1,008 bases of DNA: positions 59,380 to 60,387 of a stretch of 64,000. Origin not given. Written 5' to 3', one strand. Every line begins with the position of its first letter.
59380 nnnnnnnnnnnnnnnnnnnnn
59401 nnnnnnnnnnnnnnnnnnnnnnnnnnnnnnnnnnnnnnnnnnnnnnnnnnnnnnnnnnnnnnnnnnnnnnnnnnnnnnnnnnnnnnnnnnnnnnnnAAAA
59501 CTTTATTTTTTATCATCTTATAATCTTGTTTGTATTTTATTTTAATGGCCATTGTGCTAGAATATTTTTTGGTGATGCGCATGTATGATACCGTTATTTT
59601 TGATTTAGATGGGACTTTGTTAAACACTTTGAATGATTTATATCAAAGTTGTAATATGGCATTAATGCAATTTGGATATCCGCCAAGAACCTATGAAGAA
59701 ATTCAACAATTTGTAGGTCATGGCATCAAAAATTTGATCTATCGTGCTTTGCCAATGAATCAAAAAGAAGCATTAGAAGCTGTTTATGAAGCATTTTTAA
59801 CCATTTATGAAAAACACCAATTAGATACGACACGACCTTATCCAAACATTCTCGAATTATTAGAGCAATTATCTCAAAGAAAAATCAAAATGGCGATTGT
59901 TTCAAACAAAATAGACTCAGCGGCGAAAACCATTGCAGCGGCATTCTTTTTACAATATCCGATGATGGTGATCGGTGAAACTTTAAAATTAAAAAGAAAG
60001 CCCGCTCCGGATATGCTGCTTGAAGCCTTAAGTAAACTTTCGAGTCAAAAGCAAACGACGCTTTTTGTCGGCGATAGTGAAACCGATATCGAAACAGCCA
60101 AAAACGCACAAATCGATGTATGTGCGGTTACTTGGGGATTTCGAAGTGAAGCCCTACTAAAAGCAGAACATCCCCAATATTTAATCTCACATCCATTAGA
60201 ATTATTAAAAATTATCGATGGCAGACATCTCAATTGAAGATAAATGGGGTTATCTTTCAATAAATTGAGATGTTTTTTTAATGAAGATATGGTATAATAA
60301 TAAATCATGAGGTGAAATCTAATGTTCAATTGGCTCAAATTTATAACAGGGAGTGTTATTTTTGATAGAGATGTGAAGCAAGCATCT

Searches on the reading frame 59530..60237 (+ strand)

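Call 14: search_protein_families(library=ncbifam, proteins=[window:59530-60237:+], max_evalue=0.00001)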
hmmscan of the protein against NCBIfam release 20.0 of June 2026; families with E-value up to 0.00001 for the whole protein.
window:59530-60237:+ (235 aa): 32 families (the best 25 are shown)
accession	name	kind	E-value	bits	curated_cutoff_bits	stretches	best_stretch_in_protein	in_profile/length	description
NF009695.0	PRK13222.1-2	equivalog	7.7e-45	153.1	225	1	18-229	5-222/226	phosphoglycolate phosphatase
TIGR01449.2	PGP_bact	equivalog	5.7e-39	133.9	180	1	22-227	1-211/213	phosphoglycolate phosphatase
NF009804.0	PRK13288.1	equivalog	1.3e-33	116.3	218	1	20-230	4-211/215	pyrophosphatase PpaX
NF009697.0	PRK13222.1-4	equivalog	2.7e-29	102.2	327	1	19-231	7-224/232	phosphoglycolate phosphatase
NF009698.0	PRK13223.1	equivalog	4.2e-27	95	466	1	11-225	5-225/272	phosphoglycolate phosphatase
NF009696.0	PRK13222.1-3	equivalog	9.6e-26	90.8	359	1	20-230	4-217/223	N-acetylmuramic acid 6-phosphate phosphatase MupP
NF009700.0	PRK13226.1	equivalog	7.3e-25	88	342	1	17-207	10-201/229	phosphoglycolate phosphatase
TIGR01454.1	AHBA_synth_RP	hypoth_equivalog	4.8e-23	81.9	246.65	1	22-229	1-203/205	AHBA synthesis associated protein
NF009694.0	PRK13222.1-1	equivalog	1.8e-19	70.1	415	1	80-227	89-237/252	phosphoglycolate phosphatase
TIGR02009.1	PGMB-YQAB-SF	subfamily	4e-15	56.5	153.35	1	20-200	2-186/186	beta-phosphoglucomutase family hydrolase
NF009699.0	PRK13225.1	equivalog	9.3e-15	54.8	368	1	20-229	63-267/273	phosphoglycolate phosphatase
TIGR02253.1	CTE7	subfamily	1.3e-14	54.5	169.75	1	21-226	4-221/221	TIGR02253 family HAD-type hydrolase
TIGR01662.1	HAD-SF-IIIA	subfamily_domain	2.7e-14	53.5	44.6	1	95-198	18-136/141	HAD-IIIA family hydrolase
TIGR01990.1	bPGM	equivalog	3.1e-13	50.1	189.4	1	21-200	3-186/187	beta-phosphoglucomutase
TIGR01509.1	HAD-SF-IA-v3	subfamily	4.9e-13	49.5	29.4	1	101-200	64-154/154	HAD-IA family hydrolase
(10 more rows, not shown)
